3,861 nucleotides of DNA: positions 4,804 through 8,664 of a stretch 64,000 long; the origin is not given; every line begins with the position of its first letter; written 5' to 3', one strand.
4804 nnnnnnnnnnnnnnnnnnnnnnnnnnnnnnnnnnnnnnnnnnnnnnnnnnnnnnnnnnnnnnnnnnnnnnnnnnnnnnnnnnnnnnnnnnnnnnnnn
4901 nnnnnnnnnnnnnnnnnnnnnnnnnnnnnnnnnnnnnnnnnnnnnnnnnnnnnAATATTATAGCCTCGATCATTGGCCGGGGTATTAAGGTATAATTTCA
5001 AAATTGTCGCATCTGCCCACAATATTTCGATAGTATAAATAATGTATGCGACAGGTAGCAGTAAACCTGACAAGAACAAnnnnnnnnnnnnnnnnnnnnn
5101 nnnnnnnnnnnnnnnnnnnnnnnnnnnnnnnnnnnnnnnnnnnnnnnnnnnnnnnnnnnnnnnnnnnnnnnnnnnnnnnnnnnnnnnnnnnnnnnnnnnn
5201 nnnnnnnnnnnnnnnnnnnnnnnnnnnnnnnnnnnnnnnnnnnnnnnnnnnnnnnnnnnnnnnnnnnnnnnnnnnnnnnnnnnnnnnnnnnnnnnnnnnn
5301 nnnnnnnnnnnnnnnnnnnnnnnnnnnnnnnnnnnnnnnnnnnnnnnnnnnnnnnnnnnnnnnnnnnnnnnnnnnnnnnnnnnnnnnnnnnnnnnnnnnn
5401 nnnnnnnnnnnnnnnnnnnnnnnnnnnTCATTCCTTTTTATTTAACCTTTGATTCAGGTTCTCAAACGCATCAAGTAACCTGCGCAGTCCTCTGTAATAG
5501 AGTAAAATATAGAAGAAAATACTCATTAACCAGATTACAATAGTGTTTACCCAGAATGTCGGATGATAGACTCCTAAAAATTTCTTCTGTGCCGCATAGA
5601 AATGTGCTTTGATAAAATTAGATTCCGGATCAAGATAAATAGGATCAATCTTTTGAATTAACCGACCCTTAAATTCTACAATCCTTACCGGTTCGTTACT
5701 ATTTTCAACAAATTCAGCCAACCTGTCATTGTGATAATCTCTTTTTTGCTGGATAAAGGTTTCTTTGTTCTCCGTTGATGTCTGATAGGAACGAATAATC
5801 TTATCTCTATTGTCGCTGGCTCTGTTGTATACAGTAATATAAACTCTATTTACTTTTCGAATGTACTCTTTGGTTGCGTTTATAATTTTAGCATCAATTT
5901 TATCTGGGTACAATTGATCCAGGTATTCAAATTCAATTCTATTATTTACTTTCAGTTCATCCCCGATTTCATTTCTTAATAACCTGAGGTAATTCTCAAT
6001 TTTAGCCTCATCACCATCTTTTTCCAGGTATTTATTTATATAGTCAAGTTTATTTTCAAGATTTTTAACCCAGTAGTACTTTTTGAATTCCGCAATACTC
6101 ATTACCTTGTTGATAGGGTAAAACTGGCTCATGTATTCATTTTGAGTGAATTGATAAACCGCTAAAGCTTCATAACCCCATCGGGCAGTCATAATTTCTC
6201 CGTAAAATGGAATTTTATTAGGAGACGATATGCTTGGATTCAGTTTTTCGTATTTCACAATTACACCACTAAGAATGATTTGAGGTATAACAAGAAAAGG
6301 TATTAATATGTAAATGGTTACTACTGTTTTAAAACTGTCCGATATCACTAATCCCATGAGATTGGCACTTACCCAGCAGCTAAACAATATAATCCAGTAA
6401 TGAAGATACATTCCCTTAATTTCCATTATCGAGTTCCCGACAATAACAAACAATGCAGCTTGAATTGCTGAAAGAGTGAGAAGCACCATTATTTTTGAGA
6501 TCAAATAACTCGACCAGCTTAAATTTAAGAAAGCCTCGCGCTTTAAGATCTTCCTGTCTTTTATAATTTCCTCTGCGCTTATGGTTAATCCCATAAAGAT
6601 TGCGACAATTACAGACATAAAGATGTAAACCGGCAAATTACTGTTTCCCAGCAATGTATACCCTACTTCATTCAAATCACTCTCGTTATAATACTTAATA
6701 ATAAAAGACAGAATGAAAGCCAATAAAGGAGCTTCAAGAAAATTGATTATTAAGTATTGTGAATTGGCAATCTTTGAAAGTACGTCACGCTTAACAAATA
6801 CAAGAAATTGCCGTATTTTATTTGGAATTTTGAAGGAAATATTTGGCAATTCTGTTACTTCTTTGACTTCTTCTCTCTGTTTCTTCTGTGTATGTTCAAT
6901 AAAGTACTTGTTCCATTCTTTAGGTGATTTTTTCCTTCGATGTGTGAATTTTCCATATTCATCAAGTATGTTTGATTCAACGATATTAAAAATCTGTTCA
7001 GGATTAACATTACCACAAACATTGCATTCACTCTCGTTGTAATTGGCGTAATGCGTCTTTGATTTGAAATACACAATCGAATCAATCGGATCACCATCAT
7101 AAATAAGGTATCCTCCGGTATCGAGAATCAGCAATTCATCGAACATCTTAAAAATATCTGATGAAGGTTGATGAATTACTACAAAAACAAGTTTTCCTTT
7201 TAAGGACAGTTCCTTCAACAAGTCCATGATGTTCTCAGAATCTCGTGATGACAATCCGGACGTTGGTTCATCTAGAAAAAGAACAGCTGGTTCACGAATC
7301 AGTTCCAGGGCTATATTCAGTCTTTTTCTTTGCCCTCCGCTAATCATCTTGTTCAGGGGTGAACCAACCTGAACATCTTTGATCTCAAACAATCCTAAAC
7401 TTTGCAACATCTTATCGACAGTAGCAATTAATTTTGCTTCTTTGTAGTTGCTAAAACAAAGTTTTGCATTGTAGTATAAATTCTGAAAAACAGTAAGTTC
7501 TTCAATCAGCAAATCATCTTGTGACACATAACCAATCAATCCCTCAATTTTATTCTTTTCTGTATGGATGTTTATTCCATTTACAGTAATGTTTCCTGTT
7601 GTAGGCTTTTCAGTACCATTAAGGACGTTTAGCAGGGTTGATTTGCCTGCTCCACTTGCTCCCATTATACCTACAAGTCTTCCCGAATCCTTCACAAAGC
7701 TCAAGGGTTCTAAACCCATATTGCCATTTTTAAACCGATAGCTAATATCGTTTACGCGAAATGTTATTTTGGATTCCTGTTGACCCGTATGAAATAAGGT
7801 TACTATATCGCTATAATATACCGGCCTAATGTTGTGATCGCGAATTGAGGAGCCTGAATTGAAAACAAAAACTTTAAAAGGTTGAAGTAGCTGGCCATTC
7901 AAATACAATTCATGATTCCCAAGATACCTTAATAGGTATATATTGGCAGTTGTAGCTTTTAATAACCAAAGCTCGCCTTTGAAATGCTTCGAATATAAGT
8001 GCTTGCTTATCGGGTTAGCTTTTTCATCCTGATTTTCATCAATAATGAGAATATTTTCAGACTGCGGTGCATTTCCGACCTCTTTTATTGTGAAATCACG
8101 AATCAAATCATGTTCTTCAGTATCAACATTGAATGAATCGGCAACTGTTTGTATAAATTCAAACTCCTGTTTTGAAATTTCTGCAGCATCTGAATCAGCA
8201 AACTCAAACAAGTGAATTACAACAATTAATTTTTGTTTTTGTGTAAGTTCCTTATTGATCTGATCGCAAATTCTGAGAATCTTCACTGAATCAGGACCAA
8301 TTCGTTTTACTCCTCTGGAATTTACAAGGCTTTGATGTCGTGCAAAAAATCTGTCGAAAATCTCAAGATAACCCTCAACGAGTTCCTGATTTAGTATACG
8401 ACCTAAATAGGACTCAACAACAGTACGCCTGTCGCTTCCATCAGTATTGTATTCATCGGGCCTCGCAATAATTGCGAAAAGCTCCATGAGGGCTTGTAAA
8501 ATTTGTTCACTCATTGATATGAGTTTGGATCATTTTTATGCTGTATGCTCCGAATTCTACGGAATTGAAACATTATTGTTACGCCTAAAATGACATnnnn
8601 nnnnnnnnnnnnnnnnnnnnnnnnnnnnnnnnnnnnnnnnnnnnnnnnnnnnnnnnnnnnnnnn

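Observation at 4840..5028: Candidate ~190-nt multi-hairpin structured RNA in an ORF-free convergent spacer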

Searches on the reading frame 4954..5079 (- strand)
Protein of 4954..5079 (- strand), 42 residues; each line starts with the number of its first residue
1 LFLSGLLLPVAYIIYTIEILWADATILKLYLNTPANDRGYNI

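Call 60: search_protein_representatives(protein=window:4954-5079:-)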
Query: 42 residues. Proteins with E-value up to 0.001 (for the whole library): 0; up to 1e-10: 0; up to 1e-30: 0. The best 0 are listed.

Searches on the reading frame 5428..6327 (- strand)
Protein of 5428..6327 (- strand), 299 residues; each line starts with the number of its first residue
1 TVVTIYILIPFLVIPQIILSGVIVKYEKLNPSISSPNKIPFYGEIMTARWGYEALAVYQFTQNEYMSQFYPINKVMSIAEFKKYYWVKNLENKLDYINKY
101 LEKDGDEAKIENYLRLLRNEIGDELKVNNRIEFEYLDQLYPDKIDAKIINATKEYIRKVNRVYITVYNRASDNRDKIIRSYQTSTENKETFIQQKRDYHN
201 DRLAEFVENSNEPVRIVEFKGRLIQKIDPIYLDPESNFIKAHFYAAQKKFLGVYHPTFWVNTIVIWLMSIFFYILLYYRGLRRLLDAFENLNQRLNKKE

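Call 33: find_related_loci(query=window:5428-6327:-, collection=metagenome_contigs, flank=2500)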
Query window:5428-6327:- (299 aa) in metagenome_contigs; peptide patterns used: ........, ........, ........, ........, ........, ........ (x = any residue, [..] = any of these).
143 stretches matched a pattern; 49 encode a relative of the query (tblastn E <= 1e-3); 49 distinct loci.
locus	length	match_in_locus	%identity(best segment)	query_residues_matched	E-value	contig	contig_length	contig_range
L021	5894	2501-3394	83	1-298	3e-169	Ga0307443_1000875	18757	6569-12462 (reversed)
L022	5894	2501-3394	83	1-298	3e-169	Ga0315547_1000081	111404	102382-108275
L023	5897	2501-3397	79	1-299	2e-161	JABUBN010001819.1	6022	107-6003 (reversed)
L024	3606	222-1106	74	1-294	1e-153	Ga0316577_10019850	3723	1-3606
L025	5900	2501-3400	72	1-299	3e-144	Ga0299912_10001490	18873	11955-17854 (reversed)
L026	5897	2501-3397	71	1-299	1e-143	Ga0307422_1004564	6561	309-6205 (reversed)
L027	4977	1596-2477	71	1-294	2e-139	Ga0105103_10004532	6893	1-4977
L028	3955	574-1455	73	1-294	2e-137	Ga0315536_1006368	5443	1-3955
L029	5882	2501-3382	65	1-294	3e-126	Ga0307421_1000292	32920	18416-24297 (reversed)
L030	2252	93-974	56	1-294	5e-112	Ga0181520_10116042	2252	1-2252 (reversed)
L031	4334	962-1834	54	1-291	4e-101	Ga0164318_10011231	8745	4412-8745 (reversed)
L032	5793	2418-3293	52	1-290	1e-99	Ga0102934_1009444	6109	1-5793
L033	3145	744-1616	54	1-291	1e-98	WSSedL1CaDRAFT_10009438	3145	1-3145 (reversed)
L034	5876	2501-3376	50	1-290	1e-95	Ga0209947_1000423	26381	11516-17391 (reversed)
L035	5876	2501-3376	50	1-290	1e-95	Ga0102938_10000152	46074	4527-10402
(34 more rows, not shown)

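Call 62: find_related_loci(query=window:5428-6327:-, collection=genome_contigs, flank=3000)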
Query window:5428-6327:- (299 aa) in genome_contigs; peptide patterns used: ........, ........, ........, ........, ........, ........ (x = any residue, [..] = any of these).
128 stretches matched a pattern; 58 encode a relative of the query (tblastn E <= 1e-3); 57 distinct loci.
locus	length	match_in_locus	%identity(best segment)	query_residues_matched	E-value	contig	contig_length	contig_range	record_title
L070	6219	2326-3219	83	1-298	2e-169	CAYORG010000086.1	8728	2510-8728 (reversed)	MAG TPA_asm: uncultured Bacteroidales bacterium isolate binchicken_co89_594 genome assembly, contig: NODE_16705_length_8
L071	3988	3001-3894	83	1-298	1e-172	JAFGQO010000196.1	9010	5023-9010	MAG: Bacteroidales bacterium isolate Zod_Metabat.768 k87_12586491, whole genome shotgun sequence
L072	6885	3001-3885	82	1-295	9e-164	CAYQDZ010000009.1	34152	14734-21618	MAG TPA_asm: uncultured Bacteroidales bacterium isolate binchicken_co116_374 genome assembly, contig: NODE_1056_length_3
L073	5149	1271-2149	81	1-293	7e-164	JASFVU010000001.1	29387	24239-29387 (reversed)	MAG: Bacteroidales bacterium isolate D1105M20metaG_Bin_9 D1105M20metaG_FD_scaffold_313_c1, whole genome shotgun sequence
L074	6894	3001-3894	74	1-297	7e-147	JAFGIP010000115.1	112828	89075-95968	MAG: Bacteroidales bacterium isolate Zod_Metabat.217 k87_14839021, whole genome shotgun sequence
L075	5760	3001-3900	73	1-299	2e-144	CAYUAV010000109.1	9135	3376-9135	MAG TPA_asm: uncultured Bacteroidales bacterium isolate SRP214966_co4_214 genome assembly, contig: NODE_8836_length_9135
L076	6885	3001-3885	74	1-294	2e-143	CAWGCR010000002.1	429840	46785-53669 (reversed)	MAG: uncultured Bacteroidales bacterium isolate MFD03804.bin.2.165 genome assembly, contig: contig_21371, whole genome s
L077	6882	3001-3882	68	1-294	1e-135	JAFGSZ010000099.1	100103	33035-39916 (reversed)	MAG: Bacteroidales bacterium isolate Zod_Metabat.943 k87_8538605, whole genome shotgun sequence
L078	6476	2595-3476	65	1-294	5e-126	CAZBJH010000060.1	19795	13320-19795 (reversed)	MAG TPA_asm: uncultured Bacteroidales bacterium isolate binchicken_co228_355 genome assembly, contig: NODE_3731_length_1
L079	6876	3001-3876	65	1-292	3e-125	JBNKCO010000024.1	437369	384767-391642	MAG: Bacteroidales bacterium isolate F1F2.bin.22.orig k141_1267052, whole genome shotgun sequence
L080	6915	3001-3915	58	1-297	2e-114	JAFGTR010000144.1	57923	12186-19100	MAG: Bacteroidales bacterium isolate Zod_Metabat.988 k87_4029716, whole genome shotgun sequence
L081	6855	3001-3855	54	1-285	2e-99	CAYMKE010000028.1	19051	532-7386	MAG TPA_asm: uncultured Bacteroidales bacterium isolate SRP252850_co1_227 genome assembly, contig: NODE_5251_length_1905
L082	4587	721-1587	54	1-289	4e-96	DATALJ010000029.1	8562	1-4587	MAG TPA_asm: Bacteroidales bacterium isolate SMAG_U6961 k141_353696, whole genome shotgun sequence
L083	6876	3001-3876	50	1-290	2e-95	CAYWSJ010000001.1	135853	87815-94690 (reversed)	MAG TPA_asm: uncultured Bacteroidales bacterium isolate binchicken_co13_419 genome assembly, contig: NODE_37_length_1358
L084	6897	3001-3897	71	1-299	3e-143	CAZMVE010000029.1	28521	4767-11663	MAG TPA_asm: uncultured Bacteroidales bacterium isolate binchicken_co116_411 genome assembly, contig: NODE_1468_length_2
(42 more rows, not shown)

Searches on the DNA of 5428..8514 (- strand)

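Call 81: search_rna_families(sources=[L127, L128], threshold=evalue, max_evalue=1)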
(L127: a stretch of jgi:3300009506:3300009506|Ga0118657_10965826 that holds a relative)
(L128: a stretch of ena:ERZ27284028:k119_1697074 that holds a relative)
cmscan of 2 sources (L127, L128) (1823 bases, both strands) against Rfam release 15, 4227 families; matches with E-value up to 1: 6.
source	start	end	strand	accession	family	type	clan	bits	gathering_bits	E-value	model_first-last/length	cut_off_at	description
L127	609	667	+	RF01859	Phe_leader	Cis-reg; leader;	-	25.3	55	0.19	1-125/125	no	Phenylalanine leader peptide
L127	635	670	+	RF00489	ctRNA_p42d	Gene; antisense;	-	24.5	50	0.018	1-46/46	no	ctRNA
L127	579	676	+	RF00121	MicC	Gene; sRNA;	-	24.5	90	0.77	1-123/123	no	MicC RNA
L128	590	699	+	RF01859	Phe_leader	Cis-reg; leader;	-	22.5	55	0.76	1-125/125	no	Phenylalanine leader peptide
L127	772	855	-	RF03313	mir-1468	Gene; miRNA;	-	20.6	95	0.8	1-86/86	no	mir-1468 microRNA precursor family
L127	614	675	+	RF00519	suhB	Gene; sRNA;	CL00108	18.9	41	0.67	1-77/77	no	Makes More Granules Regulator RNA (mmgR)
